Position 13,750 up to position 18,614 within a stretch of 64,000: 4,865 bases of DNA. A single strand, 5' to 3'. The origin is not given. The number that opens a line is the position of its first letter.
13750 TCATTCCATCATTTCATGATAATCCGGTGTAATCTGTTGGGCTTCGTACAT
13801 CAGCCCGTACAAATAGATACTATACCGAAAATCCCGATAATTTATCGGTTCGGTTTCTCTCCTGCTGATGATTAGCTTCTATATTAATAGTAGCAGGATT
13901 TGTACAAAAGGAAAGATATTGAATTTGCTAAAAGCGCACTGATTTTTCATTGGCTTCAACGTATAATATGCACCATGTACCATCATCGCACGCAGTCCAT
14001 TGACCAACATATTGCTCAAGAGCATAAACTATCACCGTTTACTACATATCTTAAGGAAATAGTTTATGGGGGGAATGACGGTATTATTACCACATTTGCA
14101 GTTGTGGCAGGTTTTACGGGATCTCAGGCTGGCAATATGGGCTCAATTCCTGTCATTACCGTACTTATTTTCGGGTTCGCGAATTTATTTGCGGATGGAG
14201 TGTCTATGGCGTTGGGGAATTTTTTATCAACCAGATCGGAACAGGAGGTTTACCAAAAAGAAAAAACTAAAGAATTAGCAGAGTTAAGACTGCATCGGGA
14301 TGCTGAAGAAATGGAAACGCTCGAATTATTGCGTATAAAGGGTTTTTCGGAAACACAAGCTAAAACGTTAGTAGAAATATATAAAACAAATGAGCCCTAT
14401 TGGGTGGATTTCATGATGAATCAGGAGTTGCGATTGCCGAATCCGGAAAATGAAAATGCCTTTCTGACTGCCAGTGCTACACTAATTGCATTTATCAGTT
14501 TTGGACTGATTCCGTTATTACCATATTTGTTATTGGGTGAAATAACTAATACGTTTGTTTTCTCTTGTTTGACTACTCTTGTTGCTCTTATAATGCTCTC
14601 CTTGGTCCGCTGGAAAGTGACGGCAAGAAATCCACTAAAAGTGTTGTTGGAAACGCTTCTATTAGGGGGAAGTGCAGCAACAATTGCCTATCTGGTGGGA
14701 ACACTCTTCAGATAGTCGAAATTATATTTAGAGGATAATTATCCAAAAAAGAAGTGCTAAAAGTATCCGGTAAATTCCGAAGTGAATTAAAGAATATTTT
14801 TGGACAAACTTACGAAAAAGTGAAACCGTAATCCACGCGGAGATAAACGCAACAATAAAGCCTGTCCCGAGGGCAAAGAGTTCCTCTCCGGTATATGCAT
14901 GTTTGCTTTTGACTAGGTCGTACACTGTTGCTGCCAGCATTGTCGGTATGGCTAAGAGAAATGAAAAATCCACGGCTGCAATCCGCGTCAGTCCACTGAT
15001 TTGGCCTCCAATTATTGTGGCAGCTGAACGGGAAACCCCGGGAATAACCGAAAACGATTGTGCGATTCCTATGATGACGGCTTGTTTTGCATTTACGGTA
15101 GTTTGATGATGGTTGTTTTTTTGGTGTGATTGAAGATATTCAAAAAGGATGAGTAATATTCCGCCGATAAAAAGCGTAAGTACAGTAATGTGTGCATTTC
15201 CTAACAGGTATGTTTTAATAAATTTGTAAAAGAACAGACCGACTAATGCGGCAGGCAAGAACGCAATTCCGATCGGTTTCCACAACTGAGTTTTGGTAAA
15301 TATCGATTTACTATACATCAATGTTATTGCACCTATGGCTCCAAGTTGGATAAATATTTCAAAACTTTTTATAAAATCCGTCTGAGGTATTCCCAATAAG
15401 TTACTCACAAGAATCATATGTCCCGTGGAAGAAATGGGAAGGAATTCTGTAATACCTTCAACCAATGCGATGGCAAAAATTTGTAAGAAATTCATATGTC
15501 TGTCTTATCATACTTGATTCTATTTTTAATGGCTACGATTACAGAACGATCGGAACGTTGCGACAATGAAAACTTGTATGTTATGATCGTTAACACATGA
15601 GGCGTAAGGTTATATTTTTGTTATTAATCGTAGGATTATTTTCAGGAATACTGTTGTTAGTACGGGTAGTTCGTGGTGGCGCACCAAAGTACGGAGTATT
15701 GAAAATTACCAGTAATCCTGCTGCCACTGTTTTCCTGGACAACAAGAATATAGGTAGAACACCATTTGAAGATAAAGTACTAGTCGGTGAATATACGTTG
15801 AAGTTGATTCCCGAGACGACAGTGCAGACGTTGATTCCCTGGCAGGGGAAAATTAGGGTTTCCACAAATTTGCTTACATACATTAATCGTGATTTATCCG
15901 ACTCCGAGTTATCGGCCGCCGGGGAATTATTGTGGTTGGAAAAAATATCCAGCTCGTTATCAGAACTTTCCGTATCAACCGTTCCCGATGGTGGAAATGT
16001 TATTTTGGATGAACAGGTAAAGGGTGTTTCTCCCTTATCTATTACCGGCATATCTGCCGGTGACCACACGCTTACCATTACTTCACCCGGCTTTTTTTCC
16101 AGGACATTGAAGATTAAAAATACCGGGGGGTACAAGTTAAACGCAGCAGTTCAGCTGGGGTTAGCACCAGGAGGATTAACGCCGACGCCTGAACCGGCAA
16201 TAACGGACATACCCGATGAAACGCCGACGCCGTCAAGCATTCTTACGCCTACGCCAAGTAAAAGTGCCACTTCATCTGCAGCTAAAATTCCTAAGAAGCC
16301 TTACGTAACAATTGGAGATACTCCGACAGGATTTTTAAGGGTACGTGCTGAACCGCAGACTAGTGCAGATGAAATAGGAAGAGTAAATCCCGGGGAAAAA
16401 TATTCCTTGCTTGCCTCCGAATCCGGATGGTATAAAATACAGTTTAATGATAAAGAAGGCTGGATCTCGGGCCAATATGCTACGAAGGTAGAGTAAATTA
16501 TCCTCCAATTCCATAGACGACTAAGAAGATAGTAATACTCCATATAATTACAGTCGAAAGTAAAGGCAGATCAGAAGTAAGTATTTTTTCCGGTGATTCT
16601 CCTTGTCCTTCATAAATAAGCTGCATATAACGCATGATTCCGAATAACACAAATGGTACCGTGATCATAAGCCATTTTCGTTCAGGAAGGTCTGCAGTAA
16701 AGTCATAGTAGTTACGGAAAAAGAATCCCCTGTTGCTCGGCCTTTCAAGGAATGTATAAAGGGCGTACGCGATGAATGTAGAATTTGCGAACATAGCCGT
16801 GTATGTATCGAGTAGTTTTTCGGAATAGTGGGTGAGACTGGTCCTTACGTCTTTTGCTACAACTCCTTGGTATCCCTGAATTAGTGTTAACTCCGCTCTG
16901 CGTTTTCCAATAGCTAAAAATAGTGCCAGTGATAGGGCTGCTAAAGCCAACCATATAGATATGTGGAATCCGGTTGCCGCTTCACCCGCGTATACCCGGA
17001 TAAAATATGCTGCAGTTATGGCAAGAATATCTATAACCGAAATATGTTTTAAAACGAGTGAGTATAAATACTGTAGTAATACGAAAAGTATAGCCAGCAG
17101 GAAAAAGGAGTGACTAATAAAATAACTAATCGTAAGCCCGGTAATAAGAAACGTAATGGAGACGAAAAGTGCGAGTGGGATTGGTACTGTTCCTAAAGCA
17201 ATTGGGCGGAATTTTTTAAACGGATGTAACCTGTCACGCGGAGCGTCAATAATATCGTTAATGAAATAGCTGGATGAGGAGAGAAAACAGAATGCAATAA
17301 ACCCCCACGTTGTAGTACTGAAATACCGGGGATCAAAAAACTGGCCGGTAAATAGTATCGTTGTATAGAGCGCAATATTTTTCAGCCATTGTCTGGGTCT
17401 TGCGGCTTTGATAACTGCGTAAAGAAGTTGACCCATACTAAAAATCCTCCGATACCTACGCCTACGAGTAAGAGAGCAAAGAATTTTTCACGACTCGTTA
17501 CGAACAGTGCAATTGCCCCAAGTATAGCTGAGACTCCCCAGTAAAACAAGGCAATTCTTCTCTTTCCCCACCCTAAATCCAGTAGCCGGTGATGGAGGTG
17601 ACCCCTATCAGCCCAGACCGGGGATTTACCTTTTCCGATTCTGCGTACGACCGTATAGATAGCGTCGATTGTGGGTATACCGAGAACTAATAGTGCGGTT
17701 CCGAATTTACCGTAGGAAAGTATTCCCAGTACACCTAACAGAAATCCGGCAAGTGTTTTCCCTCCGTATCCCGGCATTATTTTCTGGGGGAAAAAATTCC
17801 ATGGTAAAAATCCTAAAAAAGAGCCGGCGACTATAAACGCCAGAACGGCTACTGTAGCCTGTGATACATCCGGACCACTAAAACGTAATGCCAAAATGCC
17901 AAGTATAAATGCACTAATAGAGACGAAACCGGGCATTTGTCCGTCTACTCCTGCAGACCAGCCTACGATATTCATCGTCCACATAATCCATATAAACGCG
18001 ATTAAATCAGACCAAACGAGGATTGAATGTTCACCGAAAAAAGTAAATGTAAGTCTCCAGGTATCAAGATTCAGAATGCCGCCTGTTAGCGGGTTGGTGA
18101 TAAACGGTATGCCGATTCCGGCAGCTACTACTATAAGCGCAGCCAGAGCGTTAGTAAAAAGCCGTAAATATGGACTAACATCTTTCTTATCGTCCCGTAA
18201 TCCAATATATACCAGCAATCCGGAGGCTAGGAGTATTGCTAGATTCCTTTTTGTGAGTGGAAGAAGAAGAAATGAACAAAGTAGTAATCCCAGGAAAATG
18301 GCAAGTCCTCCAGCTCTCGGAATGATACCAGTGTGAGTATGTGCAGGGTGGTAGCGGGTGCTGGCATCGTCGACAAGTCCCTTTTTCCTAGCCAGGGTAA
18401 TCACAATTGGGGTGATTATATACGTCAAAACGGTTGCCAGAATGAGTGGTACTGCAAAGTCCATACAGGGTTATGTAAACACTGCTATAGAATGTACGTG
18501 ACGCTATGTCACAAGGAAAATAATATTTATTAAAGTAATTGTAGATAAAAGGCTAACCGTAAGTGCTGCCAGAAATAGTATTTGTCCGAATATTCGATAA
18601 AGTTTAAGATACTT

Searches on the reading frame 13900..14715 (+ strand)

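Call 24: search_protein_families(library=pfam, proteins=[window:13900-14715:+], max_evalue=0.001)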
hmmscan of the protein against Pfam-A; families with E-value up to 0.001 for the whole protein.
window:13900-14715:+ (271 aa): 1 family
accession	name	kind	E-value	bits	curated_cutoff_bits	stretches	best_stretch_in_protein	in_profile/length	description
PF01988.24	VIT1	-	1.5e-55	188.8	28.1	1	51-268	1-214/214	VIT family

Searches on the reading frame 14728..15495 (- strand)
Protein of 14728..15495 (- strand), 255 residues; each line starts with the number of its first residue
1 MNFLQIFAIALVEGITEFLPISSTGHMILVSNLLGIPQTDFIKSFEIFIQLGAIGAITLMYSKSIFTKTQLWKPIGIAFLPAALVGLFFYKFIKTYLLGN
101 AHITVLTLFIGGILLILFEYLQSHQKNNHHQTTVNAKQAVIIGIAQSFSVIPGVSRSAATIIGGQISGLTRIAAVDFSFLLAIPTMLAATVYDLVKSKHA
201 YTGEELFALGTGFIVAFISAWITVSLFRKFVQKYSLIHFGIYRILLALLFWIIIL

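Call 24: search_protein_families(library=pfam, proteins=[window:14728-15495:-], max_evalue=0.001)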
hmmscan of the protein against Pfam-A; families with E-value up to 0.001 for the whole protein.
window:14728-15495:- (255 aa): 1 family
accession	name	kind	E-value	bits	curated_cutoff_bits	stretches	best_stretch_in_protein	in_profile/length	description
PF02673.24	BacA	-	1.2e-67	228.8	33.4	1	8-248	3-256/257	Bacitracin resistance protein BacA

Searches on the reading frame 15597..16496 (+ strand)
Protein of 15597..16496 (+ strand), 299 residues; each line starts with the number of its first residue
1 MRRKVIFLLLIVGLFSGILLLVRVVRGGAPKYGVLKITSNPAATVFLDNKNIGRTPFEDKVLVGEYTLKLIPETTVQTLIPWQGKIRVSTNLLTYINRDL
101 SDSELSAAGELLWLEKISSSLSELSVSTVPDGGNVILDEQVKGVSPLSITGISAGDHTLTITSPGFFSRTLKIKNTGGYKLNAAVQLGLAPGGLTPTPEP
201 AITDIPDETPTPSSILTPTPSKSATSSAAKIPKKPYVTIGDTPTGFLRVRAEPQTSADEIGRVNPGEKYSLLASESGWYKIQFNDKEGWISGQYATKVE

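Call 52: search_protein_families(library=pfam, proteins=[window:15597-16496:+], max_evalue=0.001)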
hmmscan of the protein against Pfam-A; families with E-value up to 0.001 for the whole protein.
window:15597-16496:+ (299 aa): 2 families
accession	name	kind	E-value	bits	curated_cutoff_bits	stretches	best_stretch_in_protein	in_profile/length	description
PF08308.17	PEGA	-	8.9e-17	61.2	20.8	2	122-183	2-65/71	PEGA domain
PF08239.17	SH3_3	-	5.8e-14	52.5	27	1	246-294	2-52/54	Bacterial SH3 domain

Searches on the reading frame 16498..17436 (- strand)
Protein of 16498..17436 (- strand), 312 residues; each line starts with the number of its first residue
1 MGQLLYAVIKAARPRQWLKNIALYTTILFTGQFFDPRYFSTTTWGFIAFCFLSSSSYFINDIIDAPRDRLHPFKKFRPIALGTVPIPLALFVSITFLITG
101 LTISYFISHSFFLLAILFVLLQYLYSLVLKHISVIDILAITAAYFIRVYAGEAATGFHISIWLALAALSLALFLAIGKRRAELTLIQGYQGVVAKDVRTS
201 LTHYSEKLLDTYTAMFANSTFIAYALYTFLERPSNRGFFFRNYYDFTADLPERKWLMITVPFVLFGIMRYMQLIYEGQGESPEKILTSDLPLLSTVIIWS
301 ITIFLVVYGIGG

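Call 52: search_protein_families(library=pfam, proteins=[window:16498-17436:-], max_evalue=0.001)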
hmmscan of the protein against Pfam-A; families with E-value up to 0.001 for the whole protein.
window:16498-17436:- (312 aa): 1 family
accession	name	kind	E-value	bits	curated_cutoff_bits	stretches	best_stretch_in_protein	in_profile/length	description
PF01040.23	UbiA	-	4e-17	62.8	34.2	1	30-176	13-157/250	UbiA prenyltransferase family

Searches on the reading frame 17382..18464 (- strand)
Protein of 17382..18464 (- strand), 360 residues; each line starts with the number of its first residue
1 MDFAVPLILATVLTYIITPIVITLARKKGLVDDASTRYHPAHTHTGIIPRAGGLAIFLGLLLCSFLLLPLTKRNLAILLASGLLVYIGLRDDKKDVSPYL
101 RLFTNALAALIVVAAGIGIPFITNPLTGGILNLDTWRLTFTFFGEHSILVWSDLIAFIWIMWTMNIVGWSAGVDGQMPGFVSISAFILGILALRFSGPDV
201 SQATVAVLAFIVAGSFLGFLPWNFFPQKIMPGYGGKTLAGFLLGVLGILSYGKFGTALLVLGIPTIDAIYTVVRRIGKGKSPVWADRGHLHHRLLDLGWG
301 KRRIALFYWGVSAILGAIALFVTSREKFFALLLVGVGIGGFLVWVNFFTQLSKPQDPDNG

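Call 52: search_protein_families(library=pfam, proteins=[window:17382-18464:-], max_evalue=0.001)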
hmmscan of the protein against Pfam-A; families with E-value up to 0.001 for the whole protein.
window:17382-18464:- (360 aa): 1 family
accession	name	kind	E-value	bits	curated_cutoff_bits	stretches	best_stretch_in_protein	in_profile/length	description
PF00953.26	Glycos_transf_4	-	8.2e-21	75.1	27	1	75-249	2-158/160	Glycosyl transferase family 4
